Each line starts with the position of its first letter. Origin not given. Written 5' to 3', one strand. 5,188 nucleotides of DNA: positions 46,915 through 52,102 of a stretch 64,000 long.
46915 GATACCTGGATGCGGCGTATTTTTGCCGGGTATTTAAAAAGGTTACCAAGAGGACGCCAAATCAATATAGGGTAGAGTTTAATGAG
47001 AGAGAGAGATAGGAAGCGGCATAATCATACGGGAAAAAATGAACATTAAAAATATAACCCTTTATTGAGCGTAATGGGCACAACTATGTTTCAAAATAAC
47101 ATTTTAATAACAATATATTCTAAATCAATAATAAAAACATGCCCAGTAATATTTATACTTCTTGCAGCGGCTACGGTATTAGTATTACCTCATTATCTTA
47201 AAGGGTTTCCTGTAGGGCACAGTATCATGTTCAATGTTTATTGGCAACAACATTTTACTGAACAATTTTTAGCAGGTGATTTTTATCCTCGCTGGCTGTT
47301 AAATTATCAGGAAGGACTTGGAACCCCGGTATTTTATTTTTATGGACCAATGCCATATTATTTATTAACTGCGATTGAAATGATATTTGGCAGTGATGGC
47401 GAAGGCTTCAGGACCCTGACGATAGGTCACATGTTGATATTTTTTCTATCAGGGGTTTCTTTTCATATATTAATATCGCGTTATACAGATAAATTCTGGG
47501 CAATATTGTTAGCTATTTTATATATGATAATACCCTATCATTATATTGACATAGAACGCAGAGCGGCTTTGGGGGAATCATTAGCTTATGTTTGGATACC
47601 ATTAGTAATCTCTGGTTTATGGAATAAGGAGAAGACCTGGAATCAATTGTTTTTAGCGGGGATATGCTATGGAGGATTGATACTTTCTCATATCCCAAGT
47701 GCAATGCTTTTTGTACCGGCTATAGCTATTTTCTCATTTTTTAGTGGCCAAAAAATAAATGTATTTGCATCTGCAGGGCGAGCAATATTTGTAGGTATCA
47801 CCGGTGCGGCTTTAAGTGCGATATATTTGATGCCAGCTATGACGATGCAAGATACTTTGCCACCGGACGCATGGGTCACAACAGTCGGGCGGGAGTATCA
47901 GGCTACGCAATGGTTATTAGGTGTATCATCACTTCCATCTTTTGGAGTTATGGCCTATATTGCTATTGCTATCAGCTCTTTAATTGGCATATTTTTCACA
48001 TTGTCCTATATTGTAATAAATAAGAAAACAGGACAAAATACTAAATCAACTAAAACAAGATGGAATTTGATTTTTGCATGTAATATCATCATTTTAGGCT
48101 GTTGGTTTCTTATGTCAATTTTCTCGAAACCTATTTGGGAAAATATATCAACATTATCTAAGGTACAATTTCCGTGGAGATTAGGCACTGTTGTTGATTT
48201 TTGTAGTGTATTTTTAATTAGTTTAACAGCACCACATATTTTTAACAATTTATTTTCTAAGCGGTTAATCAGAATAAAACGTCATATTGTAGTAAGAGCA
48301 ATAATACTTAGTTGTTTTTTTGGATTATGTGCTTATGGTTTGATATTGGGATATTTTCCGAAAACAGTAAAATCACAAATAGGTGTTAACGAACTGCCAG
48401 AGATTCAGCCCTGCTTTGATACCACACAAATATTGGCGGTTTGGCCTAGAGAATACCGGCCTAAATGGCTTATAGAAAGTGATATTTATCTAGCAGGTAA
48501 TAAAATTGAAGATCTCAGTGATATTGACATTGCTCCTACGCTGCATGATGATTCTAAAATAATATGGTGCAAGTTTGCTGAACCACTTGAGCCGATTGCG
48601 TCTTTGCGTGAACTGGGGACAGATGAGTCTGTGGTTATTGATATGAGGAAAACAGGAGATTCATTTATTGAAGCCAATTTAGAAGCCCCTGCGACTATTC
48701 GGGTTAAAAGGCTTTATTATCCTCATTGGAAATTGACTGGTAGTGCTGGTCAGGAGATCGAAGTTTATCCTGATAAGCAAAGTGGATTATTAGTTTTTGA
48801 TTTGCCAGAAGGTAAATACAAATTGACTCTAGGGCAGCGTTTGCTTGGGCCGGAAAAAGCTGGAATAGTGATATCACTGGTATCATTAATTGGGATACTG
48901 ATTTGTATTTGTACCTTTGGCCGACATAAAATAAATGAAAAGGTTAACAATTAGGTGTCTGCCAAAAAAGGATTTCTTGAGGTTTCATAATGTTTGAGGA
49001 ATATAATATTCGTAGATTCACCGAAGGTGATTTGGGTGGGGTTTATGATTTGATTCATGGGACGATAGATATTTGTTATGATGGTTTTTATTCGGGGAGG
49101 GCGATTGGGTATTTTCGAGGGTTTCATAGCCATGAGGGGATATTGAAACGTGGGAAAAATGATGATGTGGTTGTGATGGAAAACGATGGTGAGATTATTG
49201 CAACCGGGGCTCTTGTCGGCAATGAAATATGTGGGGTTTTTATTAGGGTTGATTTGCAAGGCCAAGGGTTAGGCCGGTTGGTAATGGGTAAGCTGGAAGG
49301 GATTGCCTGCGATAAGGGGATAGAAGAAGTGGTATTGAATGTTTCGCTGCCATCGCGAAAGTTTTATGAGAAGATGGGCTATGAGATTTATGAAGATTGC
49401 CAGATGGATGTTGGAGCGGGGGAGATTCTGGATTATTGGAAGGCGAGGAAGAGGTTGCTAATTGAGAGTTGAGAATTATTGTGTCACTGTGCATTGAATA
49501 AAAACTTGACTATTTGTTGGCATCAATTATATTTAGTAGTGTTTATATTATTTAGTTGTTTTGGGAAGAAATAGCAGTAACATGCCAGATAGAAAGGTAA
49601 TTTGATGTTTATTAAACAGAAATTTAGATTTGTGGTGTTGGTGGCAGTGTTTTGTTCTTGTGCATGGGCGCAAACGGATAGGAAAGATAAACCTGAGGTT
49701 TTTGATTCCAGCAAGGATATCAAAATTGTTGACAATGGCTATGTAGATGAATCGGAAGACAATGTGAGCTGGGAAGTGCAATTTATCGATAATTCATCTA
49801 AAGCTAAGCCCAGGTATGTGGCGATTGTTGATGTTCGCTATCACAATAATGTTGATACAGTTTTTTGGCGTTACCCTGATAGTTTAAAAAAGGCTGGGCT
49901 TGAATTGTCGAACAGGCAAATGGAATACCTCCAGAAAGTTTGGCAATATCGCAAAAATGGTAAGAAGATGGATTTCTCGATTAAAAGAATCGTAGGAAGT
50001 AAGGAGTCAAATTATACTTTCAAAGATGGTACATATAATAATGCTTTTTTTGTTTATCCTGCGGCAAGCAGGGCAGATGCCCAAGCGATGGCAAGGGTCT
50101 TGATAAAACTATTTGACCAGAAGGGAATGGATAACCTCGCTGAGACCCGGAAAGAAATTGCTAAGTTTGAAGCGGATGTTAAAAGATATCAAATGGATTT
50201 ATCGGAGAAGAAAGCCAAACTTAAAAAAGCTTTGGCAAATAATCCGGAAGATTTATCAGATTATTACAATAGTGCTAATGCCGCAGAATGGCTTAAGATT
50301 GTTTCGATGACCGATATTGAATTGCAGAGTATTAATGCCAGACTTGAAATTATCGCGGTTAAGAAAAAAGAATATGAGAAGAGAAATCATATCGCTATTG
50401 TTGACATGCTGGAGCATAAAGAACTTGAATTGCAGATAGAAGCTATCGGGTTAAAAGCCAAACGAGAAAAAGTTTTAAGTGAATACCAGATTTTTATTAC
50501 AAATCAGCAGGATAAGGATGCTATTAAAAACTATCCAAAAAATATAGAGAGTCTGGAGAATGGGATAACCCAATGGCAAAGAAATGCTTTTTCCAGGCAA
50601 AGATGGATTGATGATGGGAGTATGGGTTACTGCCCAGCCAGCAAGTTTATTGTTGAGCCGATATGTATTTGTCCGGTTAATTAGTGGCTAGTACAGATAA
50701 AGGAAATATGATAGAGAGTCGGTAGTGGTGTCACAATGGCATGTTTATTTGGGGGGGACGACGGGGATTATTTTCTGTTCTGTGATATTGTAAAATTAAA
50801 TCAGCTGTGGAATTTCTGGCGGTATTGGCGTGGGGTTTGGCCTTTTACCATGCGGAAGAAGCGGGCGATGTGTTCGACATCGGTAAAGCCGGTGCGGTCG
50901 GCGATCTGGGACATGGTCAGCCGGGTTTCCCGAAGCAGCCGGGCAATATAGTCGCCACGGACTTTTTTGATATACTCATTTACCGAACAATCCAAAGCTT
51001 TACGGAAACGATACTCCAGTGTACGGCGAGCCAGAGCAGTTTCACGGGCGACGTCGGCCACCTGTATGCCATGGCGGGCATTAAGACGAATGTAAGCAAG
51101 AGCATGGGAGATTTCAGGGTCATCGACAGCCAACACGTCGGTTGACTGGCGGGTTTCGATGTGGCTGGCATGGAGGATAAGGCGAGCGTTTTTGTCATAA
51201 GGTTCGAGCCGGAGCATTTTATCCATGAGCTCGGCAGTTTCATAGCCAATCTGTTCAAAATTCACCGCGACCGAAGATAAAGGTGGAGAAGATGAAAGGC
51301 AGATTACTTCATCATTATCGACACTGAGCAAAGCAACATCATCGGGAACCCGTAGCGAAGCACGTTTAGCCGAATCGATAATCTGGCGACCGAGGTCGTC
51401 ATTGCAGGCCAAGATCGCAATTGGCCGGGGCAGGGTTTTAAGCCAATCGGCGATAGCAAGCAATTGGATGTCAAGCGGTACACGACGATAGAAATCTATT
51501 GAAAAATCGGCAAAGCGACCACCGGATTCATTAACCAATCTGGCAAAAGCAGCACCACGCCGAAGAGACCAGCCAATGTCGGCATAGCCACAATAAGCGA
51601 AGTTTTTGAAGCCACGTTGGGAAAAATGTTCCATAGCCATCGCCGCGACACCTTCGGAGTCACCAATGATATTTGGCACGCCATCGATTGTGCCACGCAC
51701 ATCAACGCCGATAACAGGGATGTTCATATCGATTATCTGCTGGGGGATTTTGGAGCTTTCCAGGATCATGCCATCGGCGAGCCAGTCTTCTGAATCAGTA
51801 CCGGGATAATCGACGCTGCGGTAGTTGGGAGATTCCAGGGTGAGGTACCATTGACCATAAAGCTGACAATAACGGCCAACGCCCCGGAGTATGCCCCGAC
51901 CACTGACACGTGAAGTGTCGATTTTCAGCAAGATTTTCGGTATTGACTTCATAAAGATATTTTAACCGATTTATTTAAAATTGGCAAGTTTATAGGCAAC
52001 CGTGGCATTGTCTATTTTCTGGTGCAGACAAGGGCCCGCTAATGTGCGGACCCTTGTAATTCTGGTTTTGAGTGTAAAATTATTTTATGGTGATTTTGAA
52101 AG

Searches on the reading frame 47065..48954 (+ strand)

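Call 37: search_protein_families(library=pfam, proteins=[window:47065-48954:+], max_evalue=0.001)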
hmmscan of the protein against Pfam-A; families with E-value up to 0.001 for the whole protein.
window:47065-48954:+ (629 aa): 1 family
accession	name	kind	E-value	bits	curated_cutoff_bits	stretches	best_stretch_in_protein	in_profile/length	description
PF10131.15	PTPS_related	-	4.3e-09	35.8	26.4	1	90-352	1-249/621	6-pyruvoyl-tetrahydropterin synthase related domain; membrane protein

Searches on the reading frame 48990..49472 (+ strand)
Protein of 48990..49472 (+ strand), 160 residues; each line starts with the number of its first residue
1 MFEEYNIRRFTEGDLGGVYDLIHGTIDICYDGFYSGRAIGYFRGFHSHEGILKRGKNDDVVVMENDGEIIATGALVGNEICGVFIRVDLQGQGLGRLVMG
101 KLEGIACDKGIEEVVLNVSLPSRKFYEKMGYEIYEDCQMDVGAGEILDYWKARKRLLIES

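Call 37: search_protein_families(library=pfam, proteins=[window:48990-49472:+], max_evalue=0.001)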
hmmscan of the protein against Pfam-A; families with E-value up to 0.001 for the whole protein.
window:48990-49472:+ (160 aa): 4 families
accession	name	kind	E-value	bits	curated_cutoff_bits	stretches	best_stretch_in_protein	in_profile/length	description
PF13673.13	Acetyltransf_10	-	2e-11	44.4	23.6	1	34-136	5-112/128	Acetyltransferase (GNAT) domain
PF13508.13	Acetyltransf_7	-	2.1e-10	41.3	27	1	57-132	2-83/84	Acetyltransferase (GNAT) domain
PF00583.31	Acetyltransf_1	-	4.9e-10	40.2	20.7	1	56-131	31-116/116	Acetyltransferase (GNAT) family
PF08445.16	FR47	-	0.00041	20.7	22.1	1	78-136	22-82/86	FR47-like protein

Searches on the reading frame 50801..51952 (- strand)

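Call 37: search_protein_families(library=pfam, proteins=[window:50801-51952:-], max_evalue=0.001)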
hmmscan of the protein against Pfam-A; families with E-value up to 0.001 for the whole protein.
window:50801-51952:- (383 aa): 4 families
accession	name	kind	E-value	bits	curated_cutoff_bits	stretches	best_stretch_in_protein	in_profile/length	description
PF13377.12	Peripla_BP_3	-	1.5e-28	100.4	26.5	1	108-271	2-167/167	Periplasmic binding protein-like domain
PF12833.13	HTH_18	-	2.2e-19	70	33.6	1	302-379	2-79/80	Helix-turn-helix domain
PF00165.29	HTH_AraC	-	8.3e-10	39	26.6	1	343-379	7-42/42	Bacterial regulatory helix-turn-helix proteins, AraC family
PF22177.2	PBP1_XylR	-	0.00035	21.2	27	0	7-83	2-77/98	XylR N-terminal domain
